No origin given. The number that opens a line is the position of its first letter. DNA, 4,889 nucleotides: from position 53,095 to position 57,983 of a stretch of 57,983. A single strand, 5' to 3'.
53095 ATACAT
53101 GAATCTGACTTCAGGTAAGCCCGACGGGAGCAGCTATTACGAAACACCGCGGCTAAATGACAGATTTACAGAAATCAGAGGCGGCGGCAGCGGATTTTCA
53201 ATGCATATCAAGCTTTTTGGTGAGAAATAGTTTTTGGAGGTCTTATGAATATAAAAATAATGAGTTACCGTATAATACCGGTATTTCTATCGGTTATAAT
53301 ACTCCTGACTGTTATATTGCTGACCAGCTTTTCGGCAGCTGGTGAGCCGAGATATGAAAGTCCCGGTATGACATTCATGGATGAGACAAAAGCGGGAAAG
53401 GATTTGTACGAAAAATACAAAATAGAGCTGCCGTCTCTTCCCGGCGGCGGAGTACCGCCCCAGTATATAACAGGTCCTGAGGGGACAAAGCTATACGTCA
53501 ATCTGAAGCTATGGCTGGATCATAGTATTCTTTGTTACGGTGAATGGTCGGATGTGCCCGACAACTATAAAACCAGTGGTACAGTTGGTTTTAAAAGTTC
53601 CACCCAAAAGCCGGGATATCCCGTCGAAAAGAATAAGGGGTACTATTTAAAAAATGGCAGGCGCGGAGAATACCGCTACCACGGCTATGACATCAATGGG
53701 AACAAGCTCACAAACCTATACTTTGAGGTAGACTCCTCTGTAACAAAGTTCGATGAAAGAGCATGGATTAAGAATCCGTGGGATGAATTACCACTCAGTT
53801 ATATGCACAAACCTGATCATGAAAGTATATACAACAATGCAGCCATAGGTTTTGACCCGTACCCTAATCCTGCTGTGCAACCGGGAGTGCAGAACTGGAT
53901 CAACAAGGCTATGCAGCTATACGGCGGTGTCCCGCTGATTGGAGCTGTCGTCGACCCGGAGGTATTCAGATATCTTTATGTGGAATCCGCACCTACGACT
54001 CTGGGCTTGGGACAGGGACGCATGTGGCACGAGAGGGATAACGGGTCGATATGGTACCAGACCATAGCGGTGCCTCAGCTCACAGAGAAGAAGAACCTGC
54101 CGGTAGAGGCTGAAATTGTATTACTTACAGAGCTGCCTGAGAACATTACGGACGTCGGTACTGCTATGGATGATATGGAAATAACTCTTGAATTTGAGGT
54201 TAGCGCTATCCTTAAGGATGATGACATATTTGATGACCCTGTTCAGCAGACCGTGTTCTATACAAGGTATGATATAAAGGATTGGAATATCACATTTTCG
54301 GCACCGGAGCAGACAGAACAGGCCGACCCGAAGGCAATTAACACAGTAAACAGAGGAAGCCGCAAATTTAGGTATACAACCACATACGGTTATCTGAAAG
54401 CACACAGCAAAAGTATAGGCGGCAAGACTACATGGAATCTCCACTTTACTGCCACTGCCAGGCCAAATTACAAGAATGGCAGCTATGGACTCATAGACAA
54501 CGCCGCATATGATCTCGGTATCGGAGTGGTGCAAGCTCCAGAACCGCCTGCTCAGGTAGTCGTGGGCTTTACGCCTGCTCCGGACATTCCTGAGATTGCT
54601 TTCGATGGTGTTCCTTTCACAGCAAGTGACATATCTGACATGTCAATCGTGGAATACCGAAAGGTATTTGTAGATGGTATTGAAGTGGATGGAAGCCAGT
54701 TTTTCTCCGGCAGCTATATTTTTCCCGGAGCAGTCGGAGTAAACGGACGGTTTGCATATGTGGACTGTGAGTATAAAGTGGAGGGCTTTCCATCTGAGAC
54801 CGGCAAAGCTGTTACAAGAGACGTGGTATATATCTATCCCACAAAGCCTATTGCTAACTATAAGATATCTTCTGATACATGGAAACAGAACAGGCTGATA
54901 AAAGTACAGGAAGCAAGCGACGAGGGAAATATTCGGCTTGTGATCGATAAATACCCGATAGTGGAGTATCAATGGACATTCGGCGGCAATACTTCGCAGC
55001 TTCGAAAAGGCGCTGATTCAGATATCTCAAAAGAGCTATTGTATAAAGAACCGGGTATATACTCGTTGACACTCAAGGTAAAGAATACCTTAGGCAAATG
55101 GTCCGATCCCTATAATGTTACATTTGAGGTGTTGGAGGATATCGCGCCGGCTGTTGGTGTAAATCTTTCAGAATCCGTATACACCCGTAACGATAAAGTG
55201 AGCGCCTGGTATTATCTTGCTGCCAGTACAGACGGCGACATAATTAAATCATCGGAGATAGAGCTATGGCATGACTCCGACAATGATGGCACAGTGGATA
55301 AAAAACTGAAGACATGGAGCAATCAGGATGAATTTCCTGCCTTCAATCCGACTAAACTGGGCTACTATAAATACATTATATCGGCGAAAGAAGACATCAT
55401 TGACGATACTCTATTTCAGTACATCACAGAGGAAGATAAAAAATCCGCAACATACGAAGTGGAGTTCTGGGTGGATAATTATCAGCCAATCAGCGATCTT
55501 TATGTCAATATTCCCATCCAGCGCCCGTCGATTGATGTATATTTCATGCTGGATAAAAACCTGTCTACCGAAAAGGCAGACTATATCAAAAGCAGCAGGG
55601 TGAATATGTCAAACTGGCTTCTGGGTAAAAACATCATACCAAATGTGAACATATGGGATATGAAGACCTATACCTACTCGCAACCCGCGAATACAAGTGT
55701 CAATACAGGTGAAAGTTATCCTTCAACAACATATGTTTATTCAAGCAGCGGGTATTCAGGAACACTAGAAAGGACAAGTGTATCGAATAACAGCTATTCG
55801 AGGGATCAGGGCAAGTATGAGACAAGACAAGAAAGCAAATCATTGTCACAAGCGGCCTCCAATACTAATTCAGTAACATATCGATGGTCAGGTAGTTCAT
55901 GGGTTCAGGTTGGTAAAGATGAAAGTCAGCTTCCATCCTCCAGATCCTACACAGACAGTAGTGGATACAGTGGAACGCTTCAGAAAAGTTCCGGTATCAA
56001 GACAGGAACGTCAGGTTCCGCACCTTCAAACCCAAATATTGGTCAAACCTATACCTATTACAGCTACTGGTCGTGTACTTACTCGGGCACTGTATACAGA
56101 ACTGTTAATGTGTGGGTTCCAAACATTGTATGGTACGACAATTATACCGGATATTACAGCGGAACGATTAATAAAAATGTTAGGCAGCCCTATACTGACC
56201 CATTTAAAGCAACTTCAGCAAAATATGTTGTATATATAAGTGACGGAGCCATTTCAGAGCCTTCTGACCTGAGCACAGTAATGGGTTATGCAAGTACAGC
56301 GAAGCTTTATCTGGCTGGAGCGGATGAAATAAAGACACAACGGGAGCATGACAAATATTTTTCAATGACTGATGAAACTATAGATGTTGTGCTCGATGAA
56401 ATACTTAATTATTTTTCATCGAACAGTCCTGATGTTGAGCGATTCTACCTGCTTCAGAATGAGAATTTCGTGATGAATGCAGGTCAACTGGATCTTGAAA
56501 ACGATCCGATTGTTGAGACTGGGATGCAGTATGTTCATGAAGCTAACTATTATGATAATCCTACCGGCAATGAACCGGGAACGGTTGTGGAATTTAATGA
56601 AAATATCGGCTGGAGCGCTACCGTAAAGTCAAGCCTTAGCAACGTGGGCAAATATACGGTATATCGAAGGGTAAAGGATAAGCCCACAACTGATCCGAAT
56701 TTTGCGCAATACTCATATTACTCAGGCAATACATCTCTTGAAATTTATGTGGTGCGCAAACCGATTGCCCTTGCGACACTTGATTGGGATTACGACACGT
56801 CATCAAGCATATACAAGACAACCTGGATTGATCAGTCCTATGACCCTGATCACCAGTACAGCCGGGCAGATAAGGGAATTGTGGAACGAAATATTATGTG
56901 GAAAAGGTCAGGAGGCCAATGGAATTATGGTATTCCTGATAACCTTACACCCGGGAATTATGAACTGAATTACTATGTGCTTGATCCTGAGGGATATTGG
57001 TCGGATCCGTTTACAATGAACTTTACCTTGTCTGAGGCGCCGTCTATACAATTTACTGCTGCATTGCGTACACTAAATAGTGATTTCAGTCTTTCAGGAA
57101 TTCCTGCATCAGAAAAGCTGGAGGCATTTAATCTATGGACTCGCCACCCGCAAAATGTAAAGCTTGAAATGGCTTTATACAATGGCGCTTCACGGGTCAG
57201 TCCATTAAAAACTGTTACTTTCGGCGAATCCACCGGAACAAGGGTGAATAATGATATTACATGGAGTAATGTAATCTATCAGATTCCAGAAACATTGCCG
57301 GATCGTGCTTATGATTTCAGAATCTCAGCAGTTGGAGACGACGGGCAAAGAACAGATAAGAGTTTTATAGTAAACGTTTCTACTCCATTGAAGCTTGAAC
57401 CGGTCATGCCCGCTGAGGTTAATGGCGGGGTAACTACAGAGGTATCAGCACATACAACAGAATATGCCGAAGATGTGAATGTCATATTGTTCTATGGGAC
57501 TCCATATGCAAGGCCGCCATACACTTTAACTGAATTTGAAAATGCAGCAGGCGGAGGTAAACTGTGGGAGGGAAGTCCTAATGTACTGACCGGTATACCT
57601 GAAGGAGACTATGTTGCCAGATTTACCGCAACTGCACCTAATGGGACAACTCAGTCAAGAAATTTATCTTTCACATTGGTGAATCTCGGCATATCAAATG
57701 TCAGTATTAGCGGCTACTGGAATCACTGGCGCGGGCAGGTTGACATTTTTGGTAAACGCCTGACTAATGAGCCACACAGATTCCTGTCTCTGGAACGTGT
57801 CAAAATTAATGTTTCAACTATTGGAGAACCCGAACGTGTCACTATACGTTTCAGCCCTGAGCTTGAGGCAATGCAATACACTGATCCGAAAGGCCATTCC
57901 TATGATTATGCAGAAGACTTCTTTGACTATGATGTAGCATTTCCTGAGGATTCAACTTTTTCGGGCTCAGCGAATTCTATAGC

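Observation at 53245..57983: A 4.7-kb uninterrupted reading frame missing from the ORF track: a giant exoprotein running off the window end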

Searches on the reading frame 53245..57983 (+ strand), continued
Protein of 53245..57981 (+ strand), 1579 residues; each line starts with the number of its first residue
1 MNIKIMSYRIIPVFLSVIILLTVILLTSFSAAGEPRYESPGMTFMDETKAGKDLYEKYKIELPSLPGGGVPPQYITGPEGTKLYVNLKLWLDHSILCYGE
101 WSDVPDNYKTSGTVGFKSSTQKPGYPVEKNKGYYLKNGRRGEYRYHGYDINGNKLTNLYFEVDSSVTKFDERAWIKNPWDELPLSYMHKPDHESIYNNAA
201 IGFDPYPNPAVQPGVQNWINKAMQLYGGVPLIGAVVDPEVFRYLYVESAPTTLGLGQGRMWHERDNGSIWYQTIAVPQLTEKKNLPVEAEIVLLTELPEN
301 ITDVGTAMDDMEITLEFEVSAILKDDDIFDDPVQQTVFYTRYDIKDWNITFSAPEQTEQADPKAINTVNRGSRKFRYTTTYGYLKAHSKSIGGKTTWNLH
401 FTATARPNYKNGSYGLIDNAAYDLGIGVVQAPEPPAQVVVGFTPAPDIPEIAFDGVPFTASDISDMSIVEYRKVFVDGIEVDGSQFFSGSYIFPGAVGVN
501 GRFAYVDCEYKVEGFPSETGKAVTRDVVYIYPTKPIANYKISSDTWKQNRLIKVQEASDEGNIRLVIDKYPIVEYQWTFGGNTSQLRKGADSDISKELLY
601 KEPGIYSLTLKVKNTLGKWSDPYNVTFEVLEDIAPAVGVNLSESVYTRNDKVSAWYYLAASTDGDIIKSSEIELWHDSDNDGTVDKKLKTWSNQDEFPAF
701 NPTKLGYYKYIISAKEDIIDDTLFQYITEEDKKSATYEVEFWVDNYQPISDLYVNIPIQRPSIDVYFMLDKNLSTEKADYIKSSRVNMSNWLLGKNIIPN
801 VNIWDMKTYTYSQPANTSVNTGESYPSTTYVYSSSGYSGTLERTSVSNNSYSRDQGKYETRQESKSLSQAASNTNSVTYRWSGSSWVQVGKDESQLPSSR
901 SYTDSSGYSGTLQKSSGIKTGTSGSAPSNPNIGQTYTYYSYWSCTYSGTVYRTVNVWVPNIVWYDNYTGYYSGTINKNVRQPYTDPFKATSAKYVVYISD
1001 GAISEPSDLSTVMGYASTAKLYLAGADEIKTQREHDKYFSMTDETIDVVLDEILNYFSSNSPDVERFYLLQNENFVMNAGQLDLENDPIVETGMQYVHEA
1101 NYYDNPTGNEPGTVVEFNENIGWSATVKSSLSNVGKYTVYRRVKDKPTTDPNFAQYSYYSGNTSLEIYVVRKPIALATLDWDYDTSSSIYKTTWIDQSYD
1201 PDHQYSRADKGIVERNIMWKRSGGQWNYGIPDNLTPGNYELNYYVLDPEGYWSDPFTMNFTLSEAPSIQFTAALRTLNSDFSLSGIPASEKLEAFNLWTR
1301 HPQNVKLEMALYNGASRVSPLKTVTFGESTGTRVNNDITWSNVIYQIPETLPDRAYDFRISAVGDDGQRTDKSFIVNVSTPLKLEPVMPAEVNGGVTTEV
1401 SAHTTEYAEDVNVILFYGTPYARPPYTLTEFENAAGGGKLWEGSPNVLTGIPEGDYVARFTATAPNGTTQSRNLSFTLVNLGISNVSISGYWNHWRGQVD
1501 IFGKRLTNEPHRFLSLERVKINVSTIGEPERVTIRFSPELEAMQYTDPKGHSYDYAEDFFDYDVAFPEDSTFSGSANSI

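Call 27: find_encoding_contigs(protein=P0035, flank=10000, max_places=1)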
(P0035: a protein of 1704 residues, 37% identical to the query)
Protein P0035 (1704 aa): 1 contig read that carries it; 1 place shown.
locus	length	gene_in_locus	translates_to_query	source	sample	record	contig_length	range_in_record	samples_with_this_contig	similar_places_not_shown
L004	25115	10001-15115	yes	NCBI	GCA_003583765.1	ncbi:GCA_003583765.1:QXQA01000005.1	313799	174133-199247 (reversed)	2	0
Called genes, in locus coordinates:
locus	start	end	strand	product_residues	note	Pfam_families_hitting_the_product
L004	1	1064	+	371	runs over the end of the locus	PF08450:SGL (faint), PF10282:Lactonase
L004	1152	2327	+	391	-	PF07690:MFS_1, PF13347:MFS_2, PF07690:MFS_1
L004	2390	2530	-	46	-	PF07947:YhhN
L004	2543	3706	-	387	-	PF00480:ROK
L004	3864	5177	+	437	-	PF01261:AP_endonuc_2 (weak), PF27526:XylA2_C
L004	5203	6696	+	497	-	PF00370:FGGY_N, PF02782:FGGY_C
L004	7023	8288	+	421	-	PF05977:MFS_3, PF07690:MFS_1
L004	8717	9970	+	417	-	PF00395:SLH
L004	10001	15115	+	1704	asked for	PF00801:PKD (faint), PF18911:PKD_4 (faint)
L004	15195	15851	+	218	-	-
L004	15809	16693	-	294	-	-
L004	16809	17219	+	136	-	-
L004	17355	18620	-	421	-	PF00890:FAD_binding_2, PF01134:GIDA (weak), PF01266:DAO (weak), PF03486:HI0933_like, PF07992:Pyr_redox_2 (faint), PF12831:FAD_oxidored, PF22780:HI0933_like_1st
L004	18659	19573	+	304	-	PF00561:Abhydrolase_1, PF12146:Hydrolase_4, PF20408:Abhydrolase_11, PF00975:Thioesterase (faint), PF12697:Abhydrolase_6, PF07859:Abhydrolase_3 (weak)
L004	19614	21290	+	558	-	PF00512:HisKA, PF02518:HATPase_c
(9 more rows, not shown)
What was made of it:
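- In Paenibacillus nanensis the neighbours include xylose isomerase-like and sugar-kinase genes (call 27).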

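Call 28: find_encoding_contigs(protein=P0034, flank=10000, max_places=1)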
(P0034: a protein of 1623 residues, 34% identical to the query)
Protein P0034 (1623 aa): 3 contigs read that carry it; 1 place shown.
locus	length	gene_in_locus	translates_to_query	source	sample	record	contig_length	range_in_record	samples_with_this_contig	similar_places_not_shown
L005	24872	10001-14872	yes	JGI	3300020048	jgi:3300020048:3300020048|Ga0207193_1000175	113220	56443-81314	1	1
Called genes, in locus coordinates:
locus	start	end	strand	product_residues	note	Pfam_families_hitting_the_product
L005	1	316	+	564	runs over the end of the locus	-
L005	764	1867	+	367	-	PF01571:GCV_T, PF08669:GCV_T_C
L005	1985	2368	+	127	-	PF01597:GCV_H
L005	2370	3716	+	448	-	PF02347:GDC-P, PF00266:Aminotran_5 (weak), PF01053:Cys_Met_Meta_PP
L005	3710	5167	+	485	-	PF02347:GDC-P, PF21478:GcvP2_C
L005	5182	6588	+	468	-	PF01134:GIDA, PF01262:AlaDh_PNT_C (faint), PF07992:Pyr_redox_2, PF12831:FAD_oxidored, PF13738:Pyr_redox_3, PF00070:Pyr_redox, PF02852:Pyr_redox_dim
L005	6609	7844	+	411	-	PF00464:SHMT, PF00155:Aminotran_1_2, PF01212:Beta_elim_lyase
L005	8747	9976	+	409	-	PF00395:SLH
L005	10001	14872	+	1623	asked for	-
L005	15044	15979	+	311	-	PF10882:bPH_5 (weak)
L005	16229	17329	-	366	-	PF00111:Fer2, PF00970:FAD_binding_6, PF00175:NAD_binding_1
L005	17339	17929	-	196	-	PF02508:Rnf-Nqr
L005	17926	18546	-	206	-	PF02508:Rnf-Nqr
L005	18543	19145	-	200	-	PF04205:FMN_bind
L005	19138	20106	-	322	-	PF03116:NQR2_RnfD_RnfE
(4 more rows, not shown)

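Call 54: find_encoding_contigs(protein=P0021, flank=10000, max_places=1)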
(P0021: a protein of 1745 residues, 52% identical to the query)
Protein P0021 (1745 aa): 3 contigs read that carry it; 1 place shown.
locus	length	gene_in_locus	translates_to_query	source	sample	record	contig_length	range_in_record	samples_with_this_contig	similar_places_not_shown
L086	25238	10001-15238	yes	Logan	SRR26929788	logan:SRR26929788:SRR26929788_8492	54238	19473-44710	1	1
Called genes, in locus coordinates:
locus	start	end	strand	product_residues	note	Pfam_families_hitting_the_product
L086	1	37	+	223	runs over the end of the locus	-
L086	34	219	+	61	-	-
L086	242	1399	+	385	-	-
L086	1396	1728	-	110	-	PF12844:HTH_19, PF01381:HTH_3 (weak)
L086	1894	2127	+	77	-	-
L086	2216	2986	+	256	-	-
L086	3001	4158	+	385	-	-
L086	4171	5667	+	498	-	-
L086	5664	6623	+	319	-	-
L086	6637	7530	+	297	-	-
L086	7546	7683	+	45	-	-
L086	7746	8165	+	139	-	-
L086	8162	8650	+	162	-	-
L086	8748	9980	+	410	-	PF00395:SLH (weak)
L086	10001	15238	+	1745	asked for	PF00801:PKD (faint)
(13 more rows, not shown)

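Call 73: search_protein_families(library=phrogs, proteins=[window:53245-57981:+], max_evalue=0.01)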
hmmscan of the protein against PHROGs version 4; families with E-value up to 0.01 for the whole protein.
window:53245-57981:+ (1579 aa): 0 families

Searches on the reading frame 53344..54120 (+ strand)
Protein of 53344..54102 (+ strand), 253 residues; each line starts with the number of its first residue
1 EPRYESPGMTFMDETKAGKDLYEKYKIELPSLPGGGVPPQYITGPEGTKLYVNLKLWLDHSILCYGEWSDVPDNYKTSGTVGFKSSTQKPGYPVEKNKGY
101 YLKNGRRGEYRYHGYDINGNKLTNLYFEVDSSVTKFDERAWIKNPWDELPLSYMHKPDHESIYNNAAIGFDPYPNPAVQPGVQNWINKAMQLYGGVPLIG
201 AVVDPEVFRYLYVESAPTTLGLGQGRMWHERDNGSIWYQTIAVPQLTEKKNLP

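Call 20: find_homologous_proteins(query=window:53344-54102:+)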
Query window:53344-54102:+ (253 aa): 2 proteins with E <= 0.001 among 140 candidates.
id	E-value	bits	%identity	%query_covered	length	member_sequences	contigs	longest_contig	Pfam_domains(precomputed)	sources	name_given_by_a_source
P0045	6.2e-98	346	63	98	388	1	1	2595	-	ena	-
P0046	1.0e-45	174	69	46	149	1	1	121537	-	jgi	jgi:hypothetical protein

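Call 48: search_solved_structures(query=A2, max_evalue=10)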
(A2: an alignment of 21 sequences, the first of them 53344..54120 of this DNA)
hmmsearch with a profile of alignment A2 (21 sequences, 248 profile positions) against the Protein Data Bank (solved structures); distinct sequences matched with E-value up to 10: 4.
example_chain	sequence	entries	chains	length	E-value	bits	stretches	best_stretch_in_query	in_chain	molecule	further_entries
7jil_b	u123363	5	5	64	0.33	13.6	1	193-232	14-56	50S ribosomal protein L32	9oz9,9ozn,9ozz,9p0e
5y6j_A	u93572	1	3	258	0.52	13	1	153-236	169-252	Nucleoprotein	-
5ip1_A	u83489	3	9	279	0.53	13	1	184-236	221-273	Nucleoprotein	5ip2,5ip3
8iuf_4J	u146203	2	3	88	1.3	11.7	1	96-155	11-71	COXEG10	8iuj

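Call 57: predict_structure(alignment_id=A2)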
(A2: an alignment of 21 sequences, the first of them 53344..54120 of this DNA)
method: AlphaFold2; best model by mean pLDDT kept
length: 259 residues; sequences in the alignment: 21
mean_pLDDT: 89.7   pTM: 0.86
mean pLDDT of the five models: 89.7, 88.8, 88.0, 81.3, 57.8
residues with pLDDT >= 90: 183; 70-90: 60; 50-70: 12; < 50: 4
segments of 3 or more residues with pLDDT < 50: none
pLDDT, mean of each block of 10 residues (from residue 1): 85 95 94 92 92 95 95 73 88 92 92 95 92 82 96 89 95 89 93 92 95 94 94 91 84 52
secondary structure, 60 per line:
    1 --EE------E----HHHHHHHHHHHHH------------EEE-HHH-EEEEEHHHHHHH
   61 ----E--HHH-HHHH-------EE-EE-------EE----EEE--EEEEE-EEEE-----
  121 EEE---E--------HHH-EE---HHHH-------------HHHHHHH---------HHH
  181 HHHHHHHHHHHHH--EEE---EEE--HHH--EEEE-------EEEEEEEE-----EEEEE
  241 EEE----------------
elements in order: H16-28 E41-43 E49-53 H54-60 H72-75 E101-103 E106-110 E112-115 E121-123 H145-148 H162-168 H178-193 E196-198 E202-204 E212-215 E223-230 E236-243
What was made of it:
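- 53500..54063 (+): Athe_2463 domain (aa 86-273), inside a compact α+β head module (aa 34-292). Glu142 and His262 are invariant, and many Tyr/Trp residues are conserved. Model pLDDT 89.7, pTM 0.86 (call 57).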

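Call 60: fold_search(model_id=the predicted structure, library=pdb)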
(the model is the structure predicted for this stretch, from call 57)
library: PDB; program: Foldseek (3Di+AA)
matches with E <= 10: 329; with E <= 0.001: 0
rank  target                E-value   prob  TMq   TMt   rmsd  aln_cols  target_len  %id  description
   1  5him                  9.4e-01  0.12  0.10  0.10   3.8        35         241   20  Crystal structure of glycine sarcosine N-methyltransferase from Methanohalophilus portucalensis in complex with S-adenos (released 2016-11-23)
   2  5hij                  1.1e+00  0.09  0.09  0.09   7.1        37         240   19  Crystal structure of glycine sarcosine N-methyltransferase from Methanohalophilus portucalensis in complex with betaine (released 2016-11-23)
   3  8oe1_A                1.1e+00  0.06  0.12  0.12   8.0        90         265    8  Structure of P167S BlaC from Mycobacterium tuberculosis at pH 5 (released 2023-08-23)
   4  9hit                  1.1e+00  0.06  0.12  0.12   8.1        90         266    9  Structure of P167S/D240G BlaC from Mycobacterium tuberculosis (released 2025-10-22)
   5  5h02                  1.2e+00  0.08  0.09  0.09   7.1        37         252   19  Crystal structure of Methanohalophilus portucalensis glycine sarcosine N-methyltransferase tetramutant (H21G, E23T, E24N (released 2016-11-23)
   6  5hii                  1.3e+00  0.10  0.10  0.10   3.8        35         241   20  Crystal structure of glycine sarcosine N-methyltransferase (GSMT) from Methanohalophilus portucalensis (apo form) (released 2016-11-23)
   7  5f82_B                1.3e+00  0.06  0.14  0.13   9.4        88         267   10  Apo GES-5 C69G mutant (released 2016-09-07)
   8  4ebp_B                1.3e+00  0.06  0.13  0.13   8.0        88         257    8  BlaC E166A Cefotaxime Acyl-Intermediate Complex (released 2013-04-03)
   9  5gwx                  1.5e+00  0.09  0.10  0.10   3.8        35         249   20  Crystal structure of glycine sarcosine N-methyltransferase from Methanohalophilus portucalensis in complex with S-adenos (released 2016-11-23)
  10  5gld                  1.6e+00  0.04  0.12  0.12   9.1        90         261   10  Crystal structure of the class A beta-lactamase PenL-tTR11 in complex with CBA (released 2017-02-15)
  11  6s5x_B                1.7e+00  0.10  0.11  0.29   2.9        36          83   19  Structure of RibR, the most N-terminal Rib domain from Group B Streptococcus species Streptococcus agalactiae (released 2019-12-11)
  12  5hil                  1.7e+00  0.08  0.09  0.10   3.9        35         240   23  Crystal structure of glycine sarcosine N-methyltransferase from Methanohalophilus portucalensis in complex with S-adenos (released 2016-11-23)
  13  3nck                  1.7e+00  0.04  0.12  0.12   7.8        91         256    8  Crystal Structure of BlaC-E166A covalently bound with Nafcillin (released 2011-12-14)
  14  6ts9_B                1.8e+00  0.03  0.11  0.11   9.6        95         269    9  Crystal structure of GES-5 carbapenemase (released 2020-03-04)
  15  6sx1                  1.9e+00  0.10  0.10  0.30   3.0        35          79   20  Structure of Rib Standard, a Rib domain from Lactobacillus acidophilus (released 2019-12-18)
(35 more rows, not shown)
